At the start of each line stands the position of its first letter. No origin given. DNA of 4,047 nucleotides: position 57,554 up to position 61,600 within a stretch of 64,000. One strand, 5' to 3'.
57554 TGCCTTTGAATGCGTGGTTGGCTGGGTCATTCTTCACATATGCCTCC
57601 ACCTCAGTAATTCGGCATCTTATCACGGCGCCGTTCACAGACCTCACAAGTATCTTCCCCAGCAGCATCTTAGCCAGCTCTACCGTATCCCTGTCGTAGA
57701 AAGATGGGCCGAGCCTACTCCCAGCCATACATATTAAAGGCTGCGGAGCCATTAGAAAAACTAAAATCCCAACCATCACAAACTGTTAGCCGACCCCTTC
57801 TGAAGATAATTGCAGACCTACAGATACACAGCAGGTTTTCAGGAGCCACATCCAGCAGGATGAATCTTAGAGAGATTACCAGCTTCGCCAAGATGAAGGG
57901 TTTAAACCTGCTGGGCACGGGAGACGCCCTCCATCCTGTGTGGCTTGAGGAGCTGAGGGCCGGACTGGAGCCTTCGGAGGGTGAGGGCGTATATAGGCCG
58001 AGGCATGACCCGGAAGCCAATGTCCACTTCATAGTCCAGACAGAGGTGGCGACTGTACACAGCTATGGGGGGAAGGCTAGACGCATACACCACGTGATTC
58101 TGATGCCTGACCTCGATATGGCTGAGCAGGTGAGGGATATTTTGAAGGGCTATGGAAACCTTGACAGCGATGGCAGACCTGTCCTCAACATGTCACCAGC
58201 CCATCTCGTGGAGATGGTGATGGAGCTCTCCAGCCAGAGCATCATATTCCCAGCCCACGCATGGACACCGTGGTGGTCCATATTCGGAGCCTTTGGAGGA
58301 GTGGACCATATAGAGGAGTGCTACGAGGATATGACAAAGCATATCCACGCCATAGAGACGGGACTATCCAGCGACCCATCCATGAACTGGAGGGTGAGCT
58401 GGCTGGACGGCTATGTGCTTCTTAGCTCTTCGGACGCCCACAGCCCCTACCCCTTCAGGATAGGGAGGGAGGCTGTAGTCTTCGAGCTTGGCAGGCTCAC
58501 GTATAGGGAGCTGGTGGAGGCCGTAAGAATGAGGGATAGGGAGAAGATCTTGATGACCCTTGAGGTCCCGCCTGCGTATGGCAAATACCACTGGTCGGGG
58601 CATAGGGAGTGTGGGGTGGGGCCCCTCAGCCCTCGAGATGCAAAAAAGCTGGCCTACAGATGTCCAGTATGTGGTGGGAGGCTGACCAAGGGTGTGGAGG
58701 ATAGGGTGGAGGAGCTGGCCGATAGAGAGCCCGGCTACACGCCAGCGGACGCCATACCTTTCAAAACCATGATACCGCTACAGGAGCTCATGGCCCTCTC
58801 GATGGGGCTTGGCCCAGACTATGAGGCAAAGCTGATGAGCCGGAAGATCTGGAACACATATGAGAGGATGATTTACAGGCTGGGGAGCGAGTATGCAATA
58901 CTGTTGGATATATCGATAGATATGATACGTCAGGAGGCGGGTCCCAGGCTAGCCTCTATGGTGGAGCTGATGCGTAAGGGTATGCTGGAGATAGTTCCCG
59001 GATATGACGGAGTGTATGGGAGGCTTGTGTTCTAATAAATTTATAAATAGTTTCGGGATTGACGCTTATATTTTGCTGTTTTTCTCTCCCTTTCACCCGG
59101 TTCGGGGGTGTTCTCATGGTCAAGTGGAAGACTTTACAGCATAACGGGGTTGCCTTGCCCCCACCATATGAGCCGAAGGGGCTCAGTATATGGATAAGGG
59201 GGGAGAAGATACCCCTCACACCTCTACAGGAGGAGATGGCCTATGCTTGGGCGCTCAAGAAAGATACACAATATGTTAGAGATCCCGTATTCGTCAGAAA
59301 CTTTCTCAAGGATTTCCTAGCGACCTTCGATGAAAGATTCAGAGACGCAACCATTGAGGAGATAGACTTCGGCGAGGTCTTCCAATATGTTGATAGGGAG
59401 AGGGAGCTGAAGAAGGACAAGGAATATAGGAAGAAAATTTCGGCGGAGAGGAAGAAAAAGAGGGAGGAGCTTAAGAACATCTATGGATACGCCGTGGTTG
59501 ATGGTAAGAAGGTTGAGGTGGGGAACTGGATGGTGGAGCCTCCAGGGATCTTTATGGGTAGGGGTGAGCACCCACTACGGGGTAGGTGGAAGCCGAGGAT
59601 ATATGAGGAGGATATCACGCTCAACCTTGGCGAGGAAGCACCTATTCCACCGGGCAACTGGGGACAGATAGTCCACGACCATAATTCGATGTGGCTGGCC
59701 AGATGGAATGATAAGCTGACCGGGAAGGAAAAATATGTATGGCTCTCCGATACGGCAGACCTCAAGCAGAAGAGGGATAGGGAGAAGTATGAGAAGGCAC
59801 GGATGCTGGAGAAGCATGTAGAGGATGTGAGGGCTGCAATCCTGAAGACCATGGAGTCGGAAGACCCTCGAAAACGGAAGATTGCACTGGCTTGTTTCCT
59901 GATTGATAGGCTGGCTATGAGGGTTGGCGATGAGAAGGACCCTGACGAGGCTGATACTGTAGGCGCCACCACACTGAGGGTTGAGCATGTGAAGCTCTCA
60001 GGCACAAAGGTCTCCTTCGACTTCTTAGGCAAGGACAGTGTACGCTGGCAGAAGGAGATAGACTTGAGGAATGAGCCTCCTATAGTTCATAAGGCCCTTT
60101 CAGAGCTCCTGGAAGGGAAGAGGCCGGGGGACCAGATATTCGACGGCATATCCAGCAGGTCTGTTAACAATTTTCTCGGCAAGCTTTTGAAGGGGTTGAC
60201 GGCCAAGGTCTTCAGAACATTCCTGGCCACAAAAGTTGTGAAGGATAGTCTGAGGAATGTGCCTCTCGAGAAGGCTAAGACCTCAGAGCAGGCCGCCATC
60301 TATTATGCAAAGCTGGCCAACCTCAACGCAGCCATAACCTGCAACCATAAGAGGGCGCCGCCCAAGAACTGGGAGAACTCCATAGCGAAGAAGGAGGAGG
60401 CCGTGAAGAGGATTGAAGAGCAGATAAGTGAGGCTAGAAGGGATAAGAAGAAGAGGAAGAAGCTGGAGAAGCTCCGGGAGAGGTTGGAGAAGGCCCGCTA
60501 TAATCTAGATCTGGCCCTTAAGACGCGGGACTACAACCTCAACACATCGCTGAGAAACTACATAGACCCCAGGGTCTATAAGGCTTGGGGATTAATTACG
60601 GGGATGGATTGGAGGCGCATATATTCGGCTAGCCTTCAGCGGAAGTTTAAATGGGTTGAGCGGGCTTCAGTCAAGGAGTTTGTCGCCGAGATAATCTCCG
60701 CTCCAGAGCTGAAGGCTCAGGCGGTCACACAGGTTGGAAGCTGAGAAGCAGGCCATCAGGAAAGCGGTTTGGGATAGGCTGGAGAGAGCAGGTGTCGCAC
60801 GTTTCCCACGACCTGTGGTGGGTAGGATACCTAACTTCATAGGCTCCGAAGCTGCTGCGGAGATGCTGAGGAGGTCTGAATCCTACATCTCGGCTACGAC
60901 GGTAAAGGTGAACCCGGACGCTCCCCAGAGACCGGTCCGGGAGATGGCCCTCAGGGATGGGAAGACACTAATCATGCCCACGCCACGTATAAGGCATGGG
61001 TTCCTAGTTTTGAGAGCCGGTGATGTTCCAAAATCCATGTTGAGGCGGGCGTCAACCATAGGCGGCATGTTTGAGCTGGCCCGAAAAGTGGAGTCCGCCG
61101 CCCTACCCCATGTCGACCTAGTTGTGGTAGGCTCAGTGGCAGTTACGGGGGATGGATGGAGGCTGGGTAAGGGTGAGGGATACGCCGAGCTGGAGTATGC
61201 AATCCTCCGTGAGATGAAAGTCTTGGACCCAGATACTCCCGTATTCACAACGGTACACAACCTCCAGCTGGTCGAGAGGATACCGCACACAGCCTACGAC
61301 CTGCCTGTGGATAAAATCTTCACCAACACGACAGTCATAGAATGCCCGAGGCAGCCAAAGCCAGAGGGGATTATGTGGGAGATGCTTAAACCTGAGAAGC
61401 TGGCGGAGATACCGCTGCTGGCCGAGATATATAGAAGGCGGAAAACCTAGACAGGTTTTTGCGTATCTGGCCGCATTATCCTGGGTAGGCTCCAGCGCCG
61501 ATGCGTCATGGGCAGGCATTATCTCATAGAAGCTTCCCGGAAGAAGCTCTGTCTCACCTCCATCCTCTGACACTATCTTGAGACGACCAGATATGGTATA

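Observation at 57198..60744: Deaminated/alkylated-base repair cluster: AAG glycosylase, PHP-domain EndoQ-like nuclease, topoisomerase IB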

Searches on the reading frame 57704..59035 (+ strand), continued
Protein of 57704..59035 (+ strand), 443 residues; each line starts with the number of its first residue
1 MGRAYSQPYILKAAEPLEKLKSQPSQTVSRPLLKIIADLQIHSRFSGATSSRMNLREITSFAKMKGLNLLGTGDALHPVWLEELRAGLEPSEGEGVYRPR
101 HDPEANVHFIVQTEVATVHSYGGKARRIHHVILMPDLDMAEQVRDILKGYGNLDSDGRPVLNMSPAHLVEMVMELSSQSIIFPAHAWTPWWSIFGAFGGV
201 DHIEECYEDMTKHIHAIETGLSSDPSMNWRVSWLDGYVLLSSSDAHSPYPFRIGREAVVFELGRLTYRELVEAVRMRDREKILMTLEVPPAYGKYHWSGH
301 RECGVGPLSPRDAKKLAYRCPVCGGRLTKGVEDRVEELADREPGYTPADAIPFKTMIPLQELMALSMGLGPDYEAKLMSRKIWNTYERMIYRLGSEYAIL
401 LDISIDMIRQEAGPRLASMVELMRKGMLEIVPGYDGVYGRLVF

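Call 44: fold_search(model_id=the predicted structure, library=pdb)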
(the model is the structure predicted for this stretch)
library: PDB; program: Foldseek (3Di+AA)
matches with E <= 10: 257; with E <= 0.001: 9
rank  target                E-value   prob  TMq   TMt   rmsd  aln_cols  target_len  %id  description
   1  5zb8_B                1.9e-40  1.00  0.81  0.90   2.1       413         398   35  Crystal structure of the novel lesion-specific endonuclease PfuEndoQ from Pyrococcus furiosus (released 2018-04-04)
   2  5zb8_C                3.8e-40  1.00  0.80  0.89   2.2       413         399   34  Crystal structure of the novel lesion-specific endonuclease PfuEndoQ from Pyrococcus furiosus (released 2018-04-04)
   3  5zb8_A                4.3e-40  1.00  0.80  0.88   2.2       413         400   34  Crystal structure of the novel lesion-specific endonuclease PfuEndoQ from Pyrococcus furiosus (released 2018-04-04)
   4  7k30_A                7.0e-37  1.00  0.80  0.89   2.7       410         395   34  Crystal structure of Endonuclease Q complex with 27-mer duplex substrate with dU at the active site (released 2021-03-17)
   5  7rty_A                1.1e-05  1.00  0.32  0.55   5.8       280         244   11  Crystal Structure of PsfC from Pseudomonas syringae PB-5123 (released 2021-09-15)
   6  3o0f                  2.1e-04  1.00  0.33  0.48   4.8       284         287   12  Crystal structure of a putative metal-dependent phosphoesterase (BAD_1165) from bifidobacterium adolescentis atcc 15703  (released 2010-08-25)
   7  7ug9                  3.3e-04  1.00  0.29  0.57   6.4       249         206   15  Crystal structure of RNase AM PHP domain (released 2022-08-31)
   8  3e0f                  5.2e-04  1.00  0.34  0.50   5.2       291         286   13  Crystal structure of a putative metal-dependent phosphoesterase (bad_1165) from bifidobacterium adolescentis atcc 15703  (released 2008-09-02)
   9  4iqj_C                7.8e-04  0.95  0.30  0.13  26.5       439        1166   11  Structure of PolIIIalpha-Tauc-DNA complex suggests an atomic model of the replisome (released 2013-03-13)
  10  9etk                  1.0e-03  0.99  0.28  0.41  11.1       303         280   16  Crystal structure of Vibrio cholerae RNase AM (released 2024-09-11)
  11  4iqj_B                1.0e-03  0.96  0.31  0.13  25.2       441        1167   11  Structure of PolIIIalpha-Tauc-DNA complex suggests an atomic model of the replisome (released 2013-03-13)
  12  2yb1                  3.8e-03  1.00  0.32  0.47   5.8       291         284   15  Structure of an amidohydrolase from Chromobacterium violaceum (EFI target EFI-500202) with bound Mn, AMP and phosphate. (released 2011-03-16)
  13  2ggl_A                2.9e-02  0.16  0.10  0.13  12.1       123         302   15  The mutant A222C of Agrobacterium radiobacter N-carbamoyl-D-amino acid amidohydrolase (released 2006-04-11)
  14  8hpc_C                3.6e-02  0.23  0.10  0.13  11.8       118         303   16  Crystal structure of C171A Mutant of N-carbamyl-D-amino acid amidohydrolase complexed with N-carbamyl-D-Hydroxyphenylg (released 2023-12-20)
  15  1fo6_A                3.9e-02  0.12  0.13  0.17  13.9       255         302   12  CRYSTAL STRUCTURE ANALYSIS OF N-CARBAMoYL-D-AMINO-ACID AMIDOHYDROLASE (released 2001-08-29)
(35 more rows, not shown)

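Call 47: find_encoding_contigs(protein=P0003, flank=3000, max_places=1)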
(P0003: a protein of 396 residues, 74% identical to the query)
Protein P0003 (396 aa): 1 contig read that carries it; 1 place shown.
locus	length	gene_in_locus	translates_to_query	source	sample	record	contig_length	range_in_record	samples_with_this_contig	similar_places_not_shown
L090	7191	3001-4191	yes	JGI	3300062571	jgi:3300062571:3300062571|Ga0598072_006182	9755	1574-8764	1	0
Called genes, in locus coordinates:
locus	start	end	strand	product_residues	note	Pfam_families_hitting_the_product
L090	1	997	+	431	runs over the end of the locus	PF00815:Histidinol_dh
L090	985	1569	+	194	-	PF00475:IGPD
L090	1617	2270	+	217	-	PF04199:Cyclase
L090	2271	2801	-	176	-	PF02245:Pur_DNA_glyco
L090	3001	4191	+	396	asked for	PF27218:MJ0043_C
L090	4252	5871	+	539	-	PF02919:Topoisom_I_N, PF01028:Topoisom_I, PF14370:Topo_C_assoc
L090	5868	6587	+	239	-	PF01812:5-FTHF_cyc-lig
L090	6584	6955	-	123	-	-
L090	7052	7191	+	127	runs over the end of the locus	PF07366:SnoaL, PF12680:SnoaL_2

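Call 48: find_encoding_contigs(protein=P0005, flank=3000, max_places=1)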
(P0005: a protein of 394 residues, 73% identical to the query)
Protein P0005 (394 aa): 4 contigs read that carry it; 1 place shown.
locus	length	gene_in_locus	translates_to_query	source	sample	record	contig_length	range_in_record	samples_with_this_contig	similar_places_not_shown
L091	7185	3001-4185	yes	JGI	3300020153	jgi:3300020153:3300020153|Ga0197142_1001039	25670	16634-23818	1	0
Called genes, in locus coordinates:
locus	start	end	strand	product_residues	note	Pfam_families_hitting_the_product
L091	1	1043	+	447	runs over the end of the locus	PF00815:Histidinol_dh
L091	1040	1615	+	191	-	PF00475:IGPD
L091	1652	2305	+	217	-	PF04199:Cyclase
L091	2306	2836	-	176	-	PF02245:Pur_DNA_glyco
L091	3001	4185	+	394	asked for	PF27218:MJ0043_C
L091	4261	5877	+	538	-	PF02919:Topoisom_I_N, PF01028:Topoisom_I, PF14370:Topo_C_assoc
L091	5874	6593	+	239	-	PF01812:5-FTHF_cyc-lig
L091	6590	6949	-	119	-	PF07883:Cupin_2 (faint)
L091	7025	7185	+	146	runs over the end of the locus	PF07366:SnoaL, PF12680:SnoaL_2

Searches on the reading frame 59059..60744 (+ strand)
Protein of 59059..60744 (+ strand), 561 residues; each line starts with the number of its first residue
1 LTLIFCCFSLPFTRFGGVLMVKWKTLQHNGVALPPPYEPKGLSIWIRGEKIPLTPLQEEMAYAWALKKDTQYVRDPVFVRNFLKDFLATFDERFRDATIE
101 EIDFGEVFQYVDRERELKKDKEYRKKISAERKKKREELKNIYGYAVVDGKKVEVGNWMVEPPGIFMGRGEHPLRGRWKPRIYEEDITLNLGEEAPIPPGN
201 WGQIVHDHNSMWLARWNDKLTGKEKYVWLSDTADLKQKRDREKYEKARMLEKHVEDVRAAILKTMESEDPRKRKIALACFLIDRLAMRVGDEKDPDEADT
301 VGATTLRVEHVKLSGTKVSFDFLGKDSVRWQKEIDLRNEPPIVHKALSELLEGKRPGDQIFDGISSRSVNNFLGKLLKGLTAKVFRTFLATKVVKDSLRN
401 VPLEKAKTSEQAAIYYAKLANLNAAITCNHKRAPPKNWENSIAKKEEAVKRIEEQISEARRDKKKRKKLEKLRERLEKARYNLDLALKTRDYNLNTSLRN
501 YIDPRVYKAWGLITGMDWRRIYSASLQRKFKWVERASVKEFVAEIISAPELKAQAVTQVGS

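Call 3: search_protein_families(library=pfam, proteins=[window:59059-60744:+], max_evalue=0.01)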
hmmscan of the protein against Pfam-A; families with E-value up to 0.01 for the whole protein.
window:59059-60744:+ (561 aa): 3 families
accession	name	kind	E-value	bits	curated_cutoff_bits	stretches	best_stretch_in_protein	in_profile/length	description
PF01028.25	Topoisom_I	-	2.4e-74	250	23.7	1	233-461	2-226/228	Eukaryotic DNA topoisomerase I, catalytic core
PF02919.20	Topoisom_I_N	-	1.2e-68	231.3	25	1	21-229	1-213/213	Eukaryotic DNA topoisomerase I, DNA binding fragment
PF14370.11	Topo_C_assoc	-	4.8e-17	62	25.1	1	474-537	2-64/70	C-terminal topoisomerase domain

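Call 4: search_protein_families(library=ncbifam, proteins=[window:59059-60744:+], max_evalue=0.01)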
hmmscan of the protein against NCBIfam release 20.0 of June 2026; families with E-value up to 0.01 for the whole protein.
window:59059-60744:+ (561 aa): 0 families

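Call 43: search_solved_structures(query=window:59116-60744:+, max_evalue=1e-10, show_alignments=1)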
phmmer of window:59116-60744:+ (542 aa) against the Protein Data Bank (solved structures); distinct sequences matched with E-value up to 1e-10: 13.
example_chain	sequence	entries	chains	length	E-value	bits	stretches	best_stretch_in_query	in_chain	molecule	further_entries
6z01_A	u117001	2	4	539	2.5e-262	874.6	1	1-523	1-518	DNA topoisomerase I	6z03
2b9s_A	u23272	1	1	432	2.9e-97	329.9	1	3-413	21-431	topoisomerase I-like protein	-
1nh3_A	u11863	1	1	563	5.1e-92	312.6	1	2-514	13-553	DNA topoisomerase I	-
1k4s_A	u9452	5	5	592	5.9e-92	312.4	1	2-514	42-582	DNA topoisomerase I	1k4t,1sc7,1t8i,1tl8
1a31_A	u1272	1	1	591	5.9e-92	312.4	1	2-514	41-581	PROTEIN (TOPOISOMERASE I)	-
1lpq_A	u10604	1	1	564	1.2e-91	311.3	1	2-514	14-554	DNA topoisomerase I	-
1a35_A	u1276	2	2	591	1.4e-91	311.1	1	2-514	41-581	PROTEIN (DNA TOPOISOMERASE I) | TOPOISOMERASE I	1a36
1rrj_A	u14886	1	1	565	2.1e-91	310.5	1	2-514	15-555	DNA topoisomerase I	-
1seu_A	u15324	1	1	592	2.5e-91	310.3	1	2-514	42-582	DNA topoisomerase I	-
1r49_A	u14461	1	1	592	3.2e-91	309.9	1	2-514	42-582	DNA topoisomerase I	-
1ej9_A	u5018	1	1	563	1.3e-90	307.9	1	2-514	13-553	DNA TOPOISOMERASE I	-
1rr8_C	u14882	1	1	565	2.4e-90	307.1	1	2-514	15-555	DNA topoisomerase I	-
1ois_A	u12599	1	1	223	6.6e-44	153.8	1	2-210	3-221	DNA TOPOISOMERASE I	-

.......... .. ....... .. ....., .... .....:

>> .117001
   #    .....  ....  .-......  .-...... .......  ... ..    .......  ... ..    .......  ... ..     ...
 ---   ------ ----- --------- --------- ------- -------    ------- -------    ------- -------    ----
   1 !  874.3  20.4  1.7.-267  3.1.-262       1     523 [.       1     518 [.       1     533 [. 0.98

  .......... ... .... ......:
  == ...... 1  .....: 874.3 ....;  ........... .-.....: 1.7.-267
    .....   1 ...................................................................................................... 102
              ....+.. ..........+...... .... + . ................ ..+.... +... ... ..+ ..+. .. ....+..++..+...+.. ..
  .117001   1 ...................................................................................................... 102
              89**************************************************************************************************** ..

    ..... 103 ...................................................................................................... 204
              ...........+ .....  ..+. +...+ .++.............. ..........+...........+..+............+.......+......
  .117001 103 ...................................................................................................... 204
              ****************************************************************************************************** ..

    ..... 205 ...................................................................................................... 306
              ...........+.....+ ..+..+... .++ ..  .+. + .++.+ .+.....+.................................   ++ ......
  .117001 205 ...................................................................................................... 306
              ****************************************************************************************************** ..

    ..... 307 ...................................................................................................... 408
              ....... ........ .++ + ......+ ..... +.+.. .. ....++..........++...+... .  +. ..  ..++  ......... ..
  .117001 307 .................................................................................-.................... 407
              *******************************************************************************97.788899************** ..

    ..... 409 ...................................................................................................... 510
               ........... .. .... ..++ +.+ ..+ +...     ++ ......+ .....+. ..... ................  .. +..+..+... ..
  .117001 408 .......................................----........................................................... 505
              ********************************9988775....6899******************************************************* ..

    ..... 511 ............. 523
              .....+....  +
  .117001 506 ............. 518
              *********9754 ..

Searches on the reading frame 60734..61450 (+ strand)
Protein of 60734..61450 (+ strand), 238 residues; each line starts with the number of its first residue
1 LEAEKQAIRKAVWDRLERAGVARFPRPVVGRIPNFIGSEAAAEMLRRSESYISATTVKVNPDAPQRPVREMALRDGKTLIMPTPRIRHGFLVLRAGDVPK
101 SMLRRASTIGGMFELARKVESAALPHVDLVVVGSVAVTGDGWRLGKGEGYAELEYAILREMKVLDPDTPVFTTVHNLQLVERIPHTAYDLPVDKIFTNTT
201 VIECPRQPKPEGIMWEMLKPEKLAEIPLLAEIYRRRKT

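Call 3: search_protein_families(library=pfam, proteins=[window:60734-61450:+], max_evalue=0.01)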
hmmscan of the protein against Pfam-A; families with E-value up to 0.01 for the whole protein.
window:60734-61450:+ (238 aa): 1 family
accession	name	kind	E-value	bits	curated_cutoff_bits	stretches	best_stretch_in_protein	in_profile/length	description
PF01812.26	5-FTHF_cyc-lig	-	3e-29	102.7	27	1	5-197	1-185/186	5-formyltetrahydrofolate cyclo-ligase family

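Call 4: search_protein_families(library=ncbifam, proteins=[window:60734-61450:+], max_evalue=0.01)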
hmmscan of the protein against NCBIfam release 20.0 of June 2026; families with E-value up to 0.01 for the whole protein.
window:60734-61450:+ (238 aa): 2 families
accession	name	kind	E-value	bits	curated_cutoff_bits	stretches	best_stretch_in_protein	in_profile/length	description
TIGR02727.1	MTHFS_bact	equivalog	9.1e-09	35.5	84.9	1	54-197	44-181/182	5-formyltetrahydrofolate cyclo-ligase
NF007661.0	PRK10333.1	equivalog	0.00011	22.1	343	1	123-202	122-196/198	5-formyltetrahydrofolate cyclo-ligase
